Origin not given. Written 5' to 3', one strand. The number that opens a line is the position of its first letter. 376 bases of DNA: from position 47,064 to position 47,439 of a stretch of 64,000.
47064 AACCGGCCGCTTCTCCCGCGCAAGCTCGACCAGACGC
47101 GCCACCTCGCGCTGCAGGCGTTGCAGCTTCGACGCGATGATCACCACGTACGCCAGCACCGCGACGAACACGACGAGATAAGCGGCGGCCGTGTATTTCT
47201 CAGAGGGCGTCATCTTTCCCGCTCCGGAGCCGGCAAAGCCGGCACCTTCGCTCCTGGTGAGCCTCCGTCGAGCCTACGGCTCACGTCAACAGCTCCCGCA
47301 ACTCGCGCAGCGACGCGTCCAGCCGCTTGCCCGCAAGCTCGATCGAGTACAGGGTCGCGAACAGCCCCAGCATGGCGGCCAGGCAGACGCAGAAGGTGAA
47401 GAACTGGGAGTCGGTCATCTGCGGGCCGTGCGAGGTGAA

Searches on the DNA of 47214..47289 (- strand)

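Call 20: build_rna_model(alignment_id=A1, structure=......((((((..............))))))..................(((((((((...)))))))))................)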
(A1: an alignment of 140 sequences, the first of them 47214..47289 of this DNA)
Model R1 built from alignment A1 (140 sequences, 87 columns); structure: as given.
model positions 76; base pairs 15; branch points 1; effective number of sequences 2.86; information 0.743 bits per position. Calibrated on 0.2 Mb of random sequence (short: E-values are rough).
structure used (alignment columns):
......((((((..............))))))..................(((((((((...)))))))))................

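Call 21: search_with_rna_model(model_id=R1, source=window, max_evalue=10, filters=off, show_alignments=0)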
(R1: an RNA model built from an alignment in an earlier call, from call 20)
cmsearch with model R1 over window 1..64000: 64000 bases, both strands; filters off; matches with E-value up to 10: 86.
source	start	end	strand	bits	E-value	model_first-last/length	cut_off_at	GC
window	47214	47289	-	88.4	5.6e-16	1-76/76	no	0.67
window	59747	59821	-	78.8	4.5e-14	1-76/76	no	0.76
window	45023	45098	-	74.5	3.2e-13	1-76/76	no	0.7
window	11881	11956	+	55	2.3e-09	1-76/76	no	0.82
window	59719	59746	-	29.8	0.00023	37-64/76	no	0.79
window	59822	59837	-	18.5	0.039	12-27/76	no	0.69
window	11723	11797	-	17.6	0.058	1-76/76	no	0.72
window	59754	59779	+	15.1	0.18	39-64/76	no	0.81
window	45035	45055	+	12.7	0.53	44-64/76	no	0.86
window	59719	59739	+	12.7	0.53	44-64/76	no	0.86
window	47226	47246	+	12.4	0.61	44-64/76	no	0.76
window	17869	17940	-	11.8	0.8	1-76/76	no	0.74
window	45999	46069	+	11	1.2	1-76/76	no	0.7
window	22946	23016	-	11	1.2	1-76/76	no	0.76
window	28557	28627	+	11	1.2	1-76/76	no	0.73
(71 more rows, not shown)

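Call 23: search_with_rna_model(model_id=R1, sources=[L001, L002, L003, L004, L005, L006, L007, L008, L009, L010, L011, L012, L013, L014, L015, L016, L017, L018, L019, L020, L021, L022, L023, L024, L025, L026, L027, L028, L029, L030, L031, L032, L033, L034, L035, L036, L037, L038, L039, L040, L041, L042, L043, L044, L045, L046, L047, L048, L049, L050, L051, L052, L053, L054, L055, L056, L057, L058, L059, L060], max_evalue=0.01)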
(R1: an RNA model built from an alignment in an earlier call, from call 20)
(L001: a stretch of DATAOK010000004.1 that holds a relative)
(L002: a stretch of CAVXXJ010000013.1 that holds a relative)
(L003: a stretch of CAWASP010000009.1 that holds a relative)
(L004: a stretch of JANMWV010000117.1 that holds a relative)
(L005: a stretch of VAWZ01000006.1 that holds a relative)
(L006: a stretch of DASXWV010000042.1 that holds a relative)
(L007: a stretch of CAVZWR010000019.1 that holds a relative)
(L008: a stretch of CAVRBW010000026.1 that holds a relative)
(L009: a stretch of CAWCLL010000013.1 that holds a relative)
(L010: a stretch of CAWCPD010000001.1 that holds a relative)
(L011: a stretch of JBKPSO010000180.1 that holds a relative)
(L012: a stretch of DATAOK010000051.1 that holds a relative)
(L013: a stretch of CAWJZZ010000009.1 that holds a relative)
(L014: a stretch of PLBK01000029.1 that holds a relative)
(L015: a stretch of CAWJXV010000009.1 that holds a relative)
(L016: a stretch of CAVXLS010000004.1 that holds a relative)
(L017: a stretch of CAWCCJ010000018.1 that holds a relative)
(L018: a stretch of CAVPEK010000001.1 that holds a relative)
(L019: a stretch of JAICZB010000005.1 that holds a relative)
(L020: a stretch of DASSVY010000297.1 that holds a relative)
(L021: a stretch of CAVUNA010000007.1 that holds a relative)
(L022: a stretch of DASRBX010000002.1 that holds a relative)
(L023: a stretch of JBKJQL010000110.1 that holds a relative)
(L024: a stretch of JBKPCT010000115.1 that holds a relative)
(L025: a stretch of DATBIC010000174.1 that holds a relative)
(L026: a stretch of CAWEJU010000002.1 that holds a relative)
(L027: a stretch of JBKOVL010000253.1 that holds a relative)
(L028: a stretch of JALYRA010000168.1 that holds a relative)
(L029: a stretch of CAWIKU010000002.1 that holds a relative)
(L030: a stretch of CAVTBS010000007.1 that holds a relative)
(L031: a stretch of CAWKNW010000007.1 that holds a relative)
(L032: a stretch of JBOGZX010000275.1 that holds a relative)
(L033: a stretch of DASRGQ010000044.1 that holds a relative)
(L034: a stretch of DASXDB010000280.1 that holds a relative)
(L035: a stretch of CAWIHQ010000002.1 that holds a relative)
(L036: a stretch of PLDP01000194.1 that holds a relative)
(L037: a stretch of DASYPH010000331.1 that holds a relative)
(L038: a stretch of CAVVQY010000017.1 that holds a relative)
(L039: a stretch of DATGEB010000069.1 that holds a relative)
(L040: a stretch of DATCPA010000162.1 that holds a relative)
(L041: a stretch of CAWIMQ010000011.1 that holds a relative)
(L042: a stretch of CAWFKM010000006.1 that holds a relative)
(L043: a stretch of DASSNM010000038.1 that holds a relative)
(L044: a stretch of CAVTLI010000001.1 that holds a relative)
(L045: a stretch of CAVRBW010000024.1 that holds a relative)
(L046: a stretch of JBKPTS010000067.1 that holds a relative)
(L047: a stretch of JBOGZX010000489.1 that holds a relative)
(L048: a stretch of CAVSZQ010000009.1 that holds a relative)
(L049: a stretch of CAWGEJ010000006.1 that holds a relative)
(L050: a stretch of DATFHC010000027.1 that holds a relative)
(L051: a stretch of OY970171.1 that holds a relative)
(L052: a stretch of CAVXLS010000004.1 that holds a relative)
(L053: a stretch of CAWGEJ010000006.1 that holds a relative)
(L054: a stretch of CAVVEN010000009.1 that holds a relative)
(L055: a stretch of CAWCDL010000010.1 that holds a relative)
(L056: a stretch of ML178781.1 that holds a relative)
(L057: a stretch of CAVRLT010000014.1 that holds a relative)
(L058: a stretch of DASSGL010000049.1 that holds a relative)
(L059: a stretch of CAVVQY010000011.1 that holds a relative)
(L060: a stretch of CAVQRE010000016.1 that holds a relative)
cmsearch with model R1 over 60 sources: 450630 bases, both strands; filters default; matches with E-value up to 0.01: 67.
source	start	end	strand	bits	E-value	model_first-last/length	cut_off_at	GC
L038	7455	7530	-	93.3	4.3e-16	1-76/76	no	0.71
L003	1666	1741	-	90.5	1.5e-15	1-76/76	no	0.72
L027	4401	4476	-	89.5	2.3e-15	1-76/76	no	0.72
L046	2324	2398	-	87.5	6.1e-15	1-76/76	no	0.76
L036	3832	3907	+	87.3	6.6e-15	1-76/76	no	0.7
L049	7410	7485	+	87.1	7e-15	1-76/76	no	0.71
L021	6920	6995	+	86.3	1e-14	1-76/76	no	0.72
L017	5957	6032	+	86.2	1.1e-14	1-76/76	no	0.7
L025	3450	3524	-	86.2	1.1e-14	1-76/76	no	0.71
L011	2042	2117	+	86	1.2e-14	1-76/76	no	0.7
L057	956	1030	-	86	1.2e-14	1-76/76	no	0.72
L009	7558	7632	+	85.7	1.3e-14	1-76/76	no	0.75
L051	2212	2288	-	85.6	1.4e-14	1-76/76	no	0.77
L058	5253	5328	+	85.5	1.4e-14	1-76/76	no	0.68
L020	326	401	+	85.1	1.8e-14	1-76/76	no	0.72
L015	3365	3440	+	84.7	2.1e-14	1-76/76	no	0.74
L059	5282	5357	-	84.7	2.1e-14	1-76/76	no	0.71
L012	3481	3556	+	84.5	2.3e-14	1-76/76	no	0.72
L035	1707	1782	+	84.3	2.5e-14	1-76/76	no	0.71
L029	4222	4297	+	84.2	2.6e-14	1-76/76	no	0.67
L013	7526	7600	+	84.2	2.7e-14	1-76/76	no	0.71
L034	2341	2416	-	84.1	2.8e-14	1-76/76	no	0.66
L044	3608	3684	-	83.9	3e-14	1-76/76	no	0.69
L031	7800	7875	-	83.9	3e-14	1-76/76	no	0.68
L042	5346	5420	+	83.5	3.7e-14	1-76/76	no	0.69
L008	532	607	-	83.4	3.8e-14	1-76/76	no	0.72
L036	1311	1385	+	83.1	4.4e-14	1-76/76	no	0.79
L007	1472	1546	-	82.8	5e-14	1-76/76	no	0.71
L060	7300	7375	-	82.7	5.4e-14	1-76/76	no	0.72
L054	1014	1088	-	82.6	5.5e-14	1-76/76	no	0.73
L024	2385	2460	-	82.6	5.6e-14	1-76/76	no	0.72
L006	6776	6851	-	82.3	6.3e-14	1-76/76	no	0.76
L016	5509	5584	-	82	7.1e-14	1-76/76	no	0.74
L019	787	862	+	81.9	7.6e-14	1-76/76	no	0.74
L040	4588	4660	+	81.1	1.1e-13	1-76/76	no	0.75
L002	6525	6599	+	80.9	1.2e-13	1-76/76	no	0.75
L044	3466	3541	-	80.9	1.2e-13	1-76/76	no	0.68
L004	6527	6600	+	80.6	1.4e-13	1-76/76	no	0.7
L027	388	463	-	80.6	1.4e-13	1-76/76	no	0.71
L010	7222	7296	+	80.4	1.5e-13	1-76/76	no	0.72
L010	7358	7432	+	80.4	1.5e-13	1-76/76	no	0.72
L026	893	968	-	80.3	1.6e-13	1-76/76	no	0.64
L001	1599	1674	-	80.2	1.7e-13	1-76/76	no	0.7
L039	6463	6537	-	79.8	1.9e-13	1-76/76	no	0.75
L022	5024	5099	+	79.5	2.3e-13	1-76/76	no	0.76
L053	2124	2199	+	79.2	2.6e-13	1-76/76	no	0.67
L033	1539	1613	+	78.9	3e-13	1-76/76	no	0.72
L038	7317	7392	-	78.9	3e-13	1-76/76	no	0.71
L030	6282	6356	-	78.8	3.1e-13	1-76/76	no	0.8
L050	1102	1175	+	78.5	3.6e-13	1-76/76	no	0.69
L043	150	225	-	78.3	4e-13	1-76/76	no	0.72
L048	5619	5693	-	78.3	4e-13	1-76/76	no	0.65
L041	1676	1751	+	78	4.4e-13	1-76/76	no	0.71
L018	7758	7832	+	77.9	4.8e-13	1-76/76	no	0.75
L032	7471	7544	-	77.8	5e-13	1-76/76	no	0.66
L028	3495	3568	+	74.7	2e-12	1-76/76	no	0.78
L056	954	1028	-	71.9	7.3e-12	1-76/76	no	0.76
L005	5158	5232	-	71.2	1e-11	1-76/76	no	0.83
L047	5274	5348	-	66.3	9.3e-11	1-76/76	no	0.83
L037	278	349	-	66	1.1e-10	1-76/76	no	0.74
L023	281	355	+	63.3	3.7e-10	1-76/76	no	0.79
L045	4999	5074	+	61.1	1e-09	1-76/76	no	0.71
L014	974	1048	-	59.6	2e-09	1-76/76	no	0.71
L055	6114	6196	-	54.5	2.1e-08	1-76/76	no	0.71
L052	1542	1614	-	54.2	2.3e-08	1-76/76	no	0.7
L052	1655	1727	-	54.2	2.3e-08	1-76/76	no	0.7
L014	946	973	-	33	0.00036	37-64/76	no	0.82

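Call 24: search_with_rna_model(model_id=R1, sources=[L061, L062, L063, L064, L065, L066, L067, L068, L069, L070, L071, L072, L073, L074, L075, L076, L077, L078, L079, L080, L081, L082, L083, L084, L085, L086, L087, L088, L089, L090, L091, L092, L093, L094, L095, L096, L097, L098, L099, L100, L101, L102, L103, L104, L105, L106, L107, L108, L109, L110, L111, L112, L113, L114, L115, L116, L117, L118, L119], max_evalue=0.01)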
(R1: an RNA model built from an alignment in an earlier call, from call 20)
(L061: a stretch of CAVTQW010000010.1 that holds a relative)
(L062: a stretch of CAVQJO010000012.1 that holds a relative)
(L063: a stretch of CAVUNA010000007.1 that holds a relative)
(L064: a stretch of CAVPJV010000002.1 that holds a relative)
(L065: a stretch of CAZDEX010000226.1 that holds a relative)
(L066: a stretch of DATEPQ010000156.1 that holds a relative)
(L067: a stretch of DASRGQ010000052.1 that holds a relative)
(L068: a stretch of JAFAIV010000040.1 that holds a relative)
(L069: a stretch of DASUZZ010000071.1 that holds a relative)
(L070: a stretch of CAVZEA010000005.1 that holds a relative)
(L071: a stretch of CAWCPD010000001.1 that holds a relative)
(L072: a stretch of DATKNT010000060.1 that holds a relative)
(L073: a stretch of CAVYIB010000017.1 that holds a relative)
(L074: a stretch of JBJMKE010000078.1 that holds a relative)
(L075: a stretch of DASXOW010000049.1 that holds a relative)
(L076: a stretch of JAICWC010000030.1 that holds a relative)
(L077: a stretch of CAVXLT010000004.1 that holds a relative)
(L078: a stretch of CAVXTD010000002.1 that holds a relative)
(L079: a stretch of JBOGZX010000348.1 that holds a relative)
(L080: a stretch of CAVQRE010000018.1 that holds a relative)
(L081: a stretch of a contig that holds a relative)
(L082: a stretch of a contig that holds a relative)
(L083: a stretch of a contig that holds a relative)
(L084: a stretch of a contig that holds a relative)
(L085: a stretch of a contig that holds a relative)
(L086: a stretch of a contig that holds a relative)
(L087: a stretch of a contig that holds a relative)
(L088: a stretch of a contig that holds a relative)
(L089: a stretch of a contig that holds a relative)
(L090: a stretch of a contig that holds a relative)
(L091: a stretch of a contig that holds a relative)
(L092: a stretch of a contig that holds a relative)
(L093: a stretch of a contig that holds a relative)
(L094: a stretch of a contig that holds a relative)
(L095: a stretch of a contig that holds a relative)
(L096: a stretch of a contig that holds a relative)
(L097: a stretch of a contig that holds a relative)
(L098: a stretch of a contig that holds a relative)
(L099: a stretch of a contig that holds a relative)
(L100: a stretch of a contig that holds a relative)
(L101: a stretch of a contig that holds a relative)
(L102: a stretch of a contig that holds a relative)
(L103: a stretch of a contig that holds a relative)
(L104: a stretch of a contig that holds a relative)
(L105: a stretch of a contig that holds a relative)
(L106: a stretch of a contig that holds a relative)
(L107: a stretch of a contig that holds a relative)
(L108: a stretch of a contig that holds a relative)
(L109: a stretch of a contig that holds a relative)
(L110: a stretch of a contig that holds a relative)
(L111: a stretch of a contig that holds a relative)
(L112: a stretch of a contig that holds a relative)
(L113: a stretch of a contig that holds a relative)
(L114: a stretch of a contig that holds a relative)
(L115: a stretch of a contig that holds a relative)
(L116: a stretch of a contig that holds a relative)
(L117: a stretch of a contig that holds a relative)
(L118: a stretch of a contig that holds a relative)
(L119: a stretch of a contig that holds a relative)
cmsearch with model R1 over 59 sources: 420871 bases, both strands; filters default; matches with E-value up to 0.01: 65.
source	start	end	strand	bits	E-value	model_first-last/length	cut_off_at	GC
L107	2144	2219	-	92.9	4.7e-16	1-76/76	no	0.63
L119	3145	3220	+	92.4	6.1e-16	1-76/76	no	0.74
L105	512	587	+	92.2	6.4e-16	1-76/76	no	0.7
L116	1789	1864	+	91.8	7.7e-16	1-76/76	no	0.72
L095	2269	2344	+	91.6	8.6e-16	1-76/76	no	0.67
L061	2585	2660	+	91.3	9.7e-16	1-76/76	no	0.7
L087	1335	1410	+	91.1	1.1e-15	1-76/76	no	0.71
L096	3380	3455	-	90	1.7e-15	1-76/76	no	0.7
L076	626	701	-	89.3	2.5e-15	1-76/76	no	0.74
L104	7744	7819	-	89.2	2.5e-15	1-76/76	no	0.67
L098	6827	6902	-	89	2.8e-15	1-76/76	no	0.74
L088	6676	6751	-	87.9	4.6e-15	1-76/76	no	0.71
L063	656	730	+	87.8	4.8e-15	1-76/76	no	0.71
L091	2916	2991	-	87.6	5.3e-15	1-76/76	no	0.72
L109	7497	7571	+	87.5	5.5e-15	1-76/76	no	0.73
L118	4202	4277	-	87.2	6.4e-15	1-76/76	no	0.7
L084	1063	1138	+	87.1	6.5e-15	1-76/76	no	0.71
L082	4176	4250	-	87.1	6.7e-15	1-76/76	no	0.73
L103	7359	7434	-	86.9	7.2e-15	1-76/76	no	0.71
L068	5741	5816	+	86.8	7.6e-15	1-76/76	no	0.68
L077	1476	1551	-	86.1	1.1e-14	1-76/76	no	0.71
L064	7845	7918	-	85.4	1.5e-14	1-76/76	no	0.7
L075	4678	4753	-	84.1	2.7e-14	1-76/76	no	0.7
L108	7100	7175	-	83.6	3.3e-14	1-76/76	no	0.7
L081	2015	2090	+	83.5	3.4e-14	1-76/76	no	0.68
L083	5096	5171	-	83.4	3.6e-14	1-76/76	no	0.74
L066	3127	3202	+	83.3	3.7e-14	1-76/76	no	0.72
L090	6563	6637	+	83.1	4.1e-14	1-76/76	no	0.73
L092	1296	1371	+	82.8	4.7e-14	1-76/76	no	0.66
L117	7188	7262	+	82.7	4.9e-14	1-76/76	no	0.71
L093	248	321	+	82.6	5.2e-14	1-76/76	no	0.74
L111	5422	5497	+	82.2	6.3e-14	1-76/76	no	0.72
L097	6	81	+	81.9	7.3e-14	1-76/76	no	0.75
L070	7818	7892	+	81.4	8.9e-14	1-76/76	no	0.72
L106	2328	2403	+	81.2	9.6e-14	1-76/76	no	0.72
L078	4200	4274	-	81.2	1e-13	1-76/76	no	0.76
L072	1400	1475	+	81.1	1e-13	1-76/76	no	0.75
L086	7172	7247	+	81.1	1e-13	1-76/76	no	0.78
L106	2466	2541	+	80.4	1.4e-13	1-76/76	no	0.74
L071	5092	5166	-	80.4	1.4e-13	1-76/76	no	0.72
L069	663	737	-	80.1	1.6e-13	1-76/76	no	0.64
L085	1033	1107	+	79.7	1.9e-13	1-76/76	no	0.68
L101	5854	5928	-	79.7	1.9e-13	1-76/76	no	0.68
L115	6032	6108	+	78.8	2.9e-13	1-76/76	no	0.66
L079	1906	1979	+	78.4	3.5e-13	1-76/76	no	0.69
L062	6319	6392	+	78.4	3.5e-13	1-76/76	no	0.76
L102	1867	1942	-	78.2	3.9e-13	1-76/76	no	0.7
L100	4596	4668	+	78.1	4e-13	1-76/76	no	0.66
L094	2583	2657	-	78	4.2e-13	1-76/76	no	0.69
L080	3219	3293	-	77.6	5.1e-13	1-76/76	no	0.76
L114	290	363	-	77.2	6e-13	1-76/76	no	0.73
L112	849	924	-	76.1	1e-12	1-76/76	no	0.72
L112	4471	4545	-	76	1.1e-12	1-76/76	no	0.69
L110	4230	4305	-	75.6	1.2e-12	1-76/76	no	0.72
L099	4175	4249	-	75.5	1.3e-12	1-76/76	no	0.75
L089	6232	6306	-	75.5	1.3e-12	1-76/76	no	0.75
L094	242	317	-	75.2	1.5e-12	1-76/76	no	0.72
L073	2579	2654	-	74.8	1.8e-12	1-76/76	no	0.64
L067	181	253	+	73.6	3.1e-12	1-76/76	no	0.66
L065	1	76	+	72.1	6.2e-12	1-76/76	no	0.76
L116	973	1047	+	68.3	3.6e-11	1-76/76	no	0.8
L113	2574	2634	+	66.5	7.9e-11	1-61/76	3'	0.74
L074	150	227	+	66.2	9e-11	1-76/76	no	0.72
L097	150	222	+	56.2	8.6e-09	1-76/76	no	0.74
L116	1649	1727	+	53.6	2.8e-08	1-76/76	no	0.76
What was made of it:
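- There are no head-to-head or tail-to-tail pairs in 119 loci (calls 23, 24).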

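Call 63: search_with_rna_model(model_id=R1, sources=[L154, L155, L156], max_evalue=1, filters=off)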
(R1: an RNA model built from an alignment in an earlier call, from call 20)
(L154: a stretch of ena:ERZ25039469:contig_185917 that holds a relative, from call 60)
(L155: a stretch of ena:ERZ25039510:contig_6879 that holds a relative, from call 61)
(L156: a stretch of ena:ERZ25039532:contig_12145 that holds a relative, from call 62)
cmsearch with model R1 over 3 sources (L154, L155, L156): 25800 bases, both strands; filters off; matches with E-value up to 1: 12.
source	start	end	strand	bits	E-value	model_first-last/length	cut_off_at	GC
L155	3492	3563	-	14.5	0.095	1-76/76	no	0.75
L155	3736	3806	-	13.7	0.13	1-76/76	no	0.73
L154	2471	2525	+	12.4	0.25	1-76/76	no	0.73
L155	2472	2526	+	12.4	0.25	1-76/76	no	0.73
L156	2234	2288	+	12.2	0.27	1-76/76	no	0.75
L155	7872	7938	+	11.8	0.33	1-76/76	no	0.72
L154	1684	1762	+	10.7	0.53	1-76/76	no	0.71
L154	3492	3569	-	10.2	0.67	1-76/76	no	0.76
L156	5493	5558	-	9.8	0.79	1-76/76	no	0.65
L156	6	86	+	9.7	0.83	1-76/76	no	0.73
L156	3821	3837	+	9.6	0.87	46-62/76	no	0.82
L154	6516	6582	-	9.5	0.94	1-76/76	no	0.73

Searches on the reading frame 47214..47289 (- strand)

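Call 49: search_protein_families(library=pfam, proteins=[L101:3574-6177:-], max_evalue=0.001)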
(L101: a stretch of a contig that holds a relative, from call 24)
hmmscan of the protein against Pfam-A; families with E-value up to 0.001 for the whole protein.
L101:3574-6177:- (868 aa): 3 families
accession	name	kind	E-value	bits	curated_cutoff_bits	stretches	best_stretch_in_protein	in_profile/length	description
PF07733.18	DNA_pol3_alpha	-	7.4e-65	219.6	23.9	1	322-594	2-260/260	Bacterial DNA polymerase III alpha NTPase domain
PF17657.6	DNA_pol3_finger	-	7.1e-45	152.8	22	1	597-767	1-165/166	Bacterial DNA polymerase III alpha subunit finger domain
PF02811.25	PHP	-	2.2e-27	96.9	26.4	1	20-173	1-125/164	PHP domain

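Call 55: search_protein_families(library=pfam, proteins=[L114:4359-4805:+], max_evalue=0.01)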
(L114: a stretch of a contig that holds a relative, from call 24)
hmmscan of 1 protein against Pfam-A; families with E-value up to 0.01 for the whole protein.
L114:4359-4805:+ (149 aa): 1 family
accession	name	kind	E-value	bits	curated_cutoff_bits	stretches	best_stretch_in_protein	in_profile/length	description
PF01797.21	Y1_Tnp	-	3.9e-09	37.1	23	1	16-121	8-118/121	Transposase IS200 like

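Call 59: find_homologous_proteins(query=L114:4359-4805:+, max_evalue=1e-10)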
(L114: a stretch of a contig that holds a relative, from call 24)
Query L114:4359-4805:+ (149 aa): 3750 proteins with E <= 1e-10 among 3887 candidates; the best 120 are listed.
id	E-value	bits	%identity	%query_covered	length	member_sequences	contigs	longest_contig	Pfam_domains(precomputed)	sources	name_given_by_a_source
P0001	2.0e-98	345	100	100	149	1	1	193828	PF01797.22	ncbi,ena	-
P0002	1.7e-75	270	81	93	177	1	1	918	PF01797.22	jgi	jgi:putative transposase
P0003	3.4e-75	269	79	100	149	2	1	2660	PF01797.22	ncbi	-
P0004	6.1e-75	268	77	100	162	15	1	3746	PF01797.22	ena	-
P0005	1.3e-72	261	78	99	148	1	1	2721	PF01797.22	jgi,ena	-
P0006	1.7e-71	257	76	91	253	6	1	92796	PF01797.22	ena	-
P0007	2.1e-71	257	76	97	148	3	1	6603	PF01797.22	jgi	-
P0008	6.8e-71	255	76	98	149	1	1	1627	PF01797.22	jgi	jgi:putative transposase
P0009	1.1e-70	255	75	99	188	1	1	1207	PF01797.22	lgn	-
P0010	1.4e-70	254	76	97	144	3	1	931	PF01797.22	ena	-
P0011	2.2e-70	254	73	100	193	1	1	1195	PF01797.22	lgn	-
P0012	7.2e-70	252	73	100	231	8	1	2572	PF01797.22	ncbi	-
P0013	9.8e-70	251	76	99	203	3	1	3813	PF01797.22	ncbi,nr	ncbi:MAG TPA: transposase, partial [Gaiellaceae bacterium]|nr:transposase [Gaiellaceae bacterium]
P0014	2.2e-69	250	74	91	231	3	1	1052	PF01797.22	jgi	-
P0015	2.4e-69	250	75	93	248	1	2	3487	PF01797.22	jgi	jgi:REP element-mobilizing transposase RayT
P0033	4.2e-65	236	71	99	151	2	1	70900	PF01797.22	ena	-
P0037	1.7e-64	234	77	90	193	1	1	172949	PF01797.22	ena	-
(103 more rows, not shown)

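Call 60: find_encoding_contigs(protein=P0006, flank=4000, max_places=3)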
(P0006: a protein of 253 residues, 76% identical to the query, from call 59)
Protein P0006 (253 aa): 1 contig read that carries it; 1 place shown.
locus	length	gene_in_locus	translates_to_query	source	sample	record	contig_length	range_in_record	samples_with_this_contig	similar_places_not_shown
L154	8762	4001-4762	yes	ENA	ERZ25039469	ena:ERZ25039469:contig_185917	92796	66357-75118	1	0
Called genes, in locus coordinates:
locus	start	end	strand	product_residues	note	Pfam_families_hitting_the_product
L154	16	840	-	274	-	PF00464:SHMT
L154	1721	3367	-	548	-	PF03462:PCRF, PF16326:ABC_tran_CTD (weak), PF00472:RF-1, PF17827:PrmC_N (weak)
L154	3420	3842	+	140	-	PF00583:Acetyltransf_1, PF13673:Acetyltransf_10, PF13508:Acetyltransf_7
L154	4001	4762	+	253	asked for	PF01797:Y1_Tnp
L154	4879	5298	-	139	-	PF02566:OsmC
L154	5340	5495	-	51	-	PF07136:DUF1385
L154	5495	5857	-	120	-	PF07136:DUF1385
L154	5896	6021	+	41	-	-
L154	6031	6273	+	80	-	-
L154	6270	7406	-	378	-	PF00291:PALP, PF01197:Ribosomal_L31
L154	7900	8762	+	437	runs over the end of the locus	-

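Call 61: find_encoding_contigs(protein=P0037, flank=4000, max_places=3)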
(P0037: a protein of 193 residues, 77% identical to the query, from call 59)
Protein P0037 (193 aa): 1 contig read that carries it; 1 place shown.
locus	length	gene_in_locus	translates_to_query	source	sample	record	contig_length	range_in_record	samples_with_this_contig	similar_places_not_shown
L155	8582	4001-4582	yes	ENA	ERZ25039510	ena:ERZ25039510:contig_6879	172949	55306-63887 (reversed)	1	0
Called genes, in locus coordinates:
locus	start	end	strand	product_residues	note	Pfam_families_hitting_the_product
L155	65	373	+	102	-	-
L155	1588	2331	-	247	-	PF17827:PrmC_N, PF03602:Cons_hypoth95 (weak), PF05175:MTS, PF06325:PrmA, PF13847:Methyltransf_31, PF08241:Methyltransf_11, PF08242:Methyltransf_12, PF13649:Methyltransf_25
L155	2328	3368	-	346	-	PF16326:ABC_tran_CTD (weak), PF03462:PCRF, PF00472:RF-1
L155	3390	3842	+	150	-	PF00583:Acetyltransf_1, PF13673:Acetyltransf_10, PF13508:Acetyltransf_7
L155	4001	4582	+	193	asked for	PF01797:Y1_Tnp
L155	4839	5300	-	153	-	PF02566:OsmC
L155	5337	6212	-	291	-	PF07136:DUF1385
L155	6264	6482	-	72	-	PF01197:Ribosomal_L31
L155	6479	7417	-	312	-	PF00291:PALP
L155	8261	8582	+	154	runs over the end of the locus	PF14333:DUF4389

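Call 62: find_encoding_contigs(protein=P0033, flank=4000, max_places=3)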
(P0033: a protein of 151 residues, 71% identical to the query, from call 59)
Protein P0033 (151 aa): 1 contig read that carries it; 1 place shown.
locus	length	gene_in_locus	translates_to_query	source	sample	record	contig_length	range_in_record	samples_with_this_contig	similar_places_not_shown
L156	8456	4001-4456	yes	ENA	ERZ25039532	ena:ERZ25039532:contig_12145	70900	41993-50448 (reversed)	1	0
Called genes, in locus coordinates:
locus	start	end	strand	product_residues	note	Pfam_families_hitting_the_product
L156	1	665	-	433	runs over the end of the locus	PF00464:SHMT, PF00155:Aminotran_1_2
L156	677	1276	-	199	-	PF01300:Sua5_yciO_yrdC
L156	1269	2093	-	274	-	PF17827:PrmC_N, PF13489:Methyltransf_23 (weak), PF06325:PrmA (weak), PF05175:MTS, PF13847:Methyltransf_31, PF08241:Methyltransf_11, PF08242:Methyltransf_12, PF13649:Methyltransf_25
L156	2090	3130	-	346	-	PF16326:ABC_tran_CTD (weak), PF03462:PCRF, PF00472:RF-1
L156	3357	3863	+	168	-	PF19458:DUF5995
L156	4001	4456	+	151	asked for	PF01797:Y1_Tnp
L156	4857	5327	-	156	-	PF02566:OsmC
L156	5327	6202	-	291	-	PF07136:DUF1385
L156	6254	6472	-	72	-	PF01197:Ribosomal_L31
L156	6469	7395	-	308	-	PF00291:PALP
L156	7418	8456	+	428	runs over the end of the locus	PF14333:DUF4389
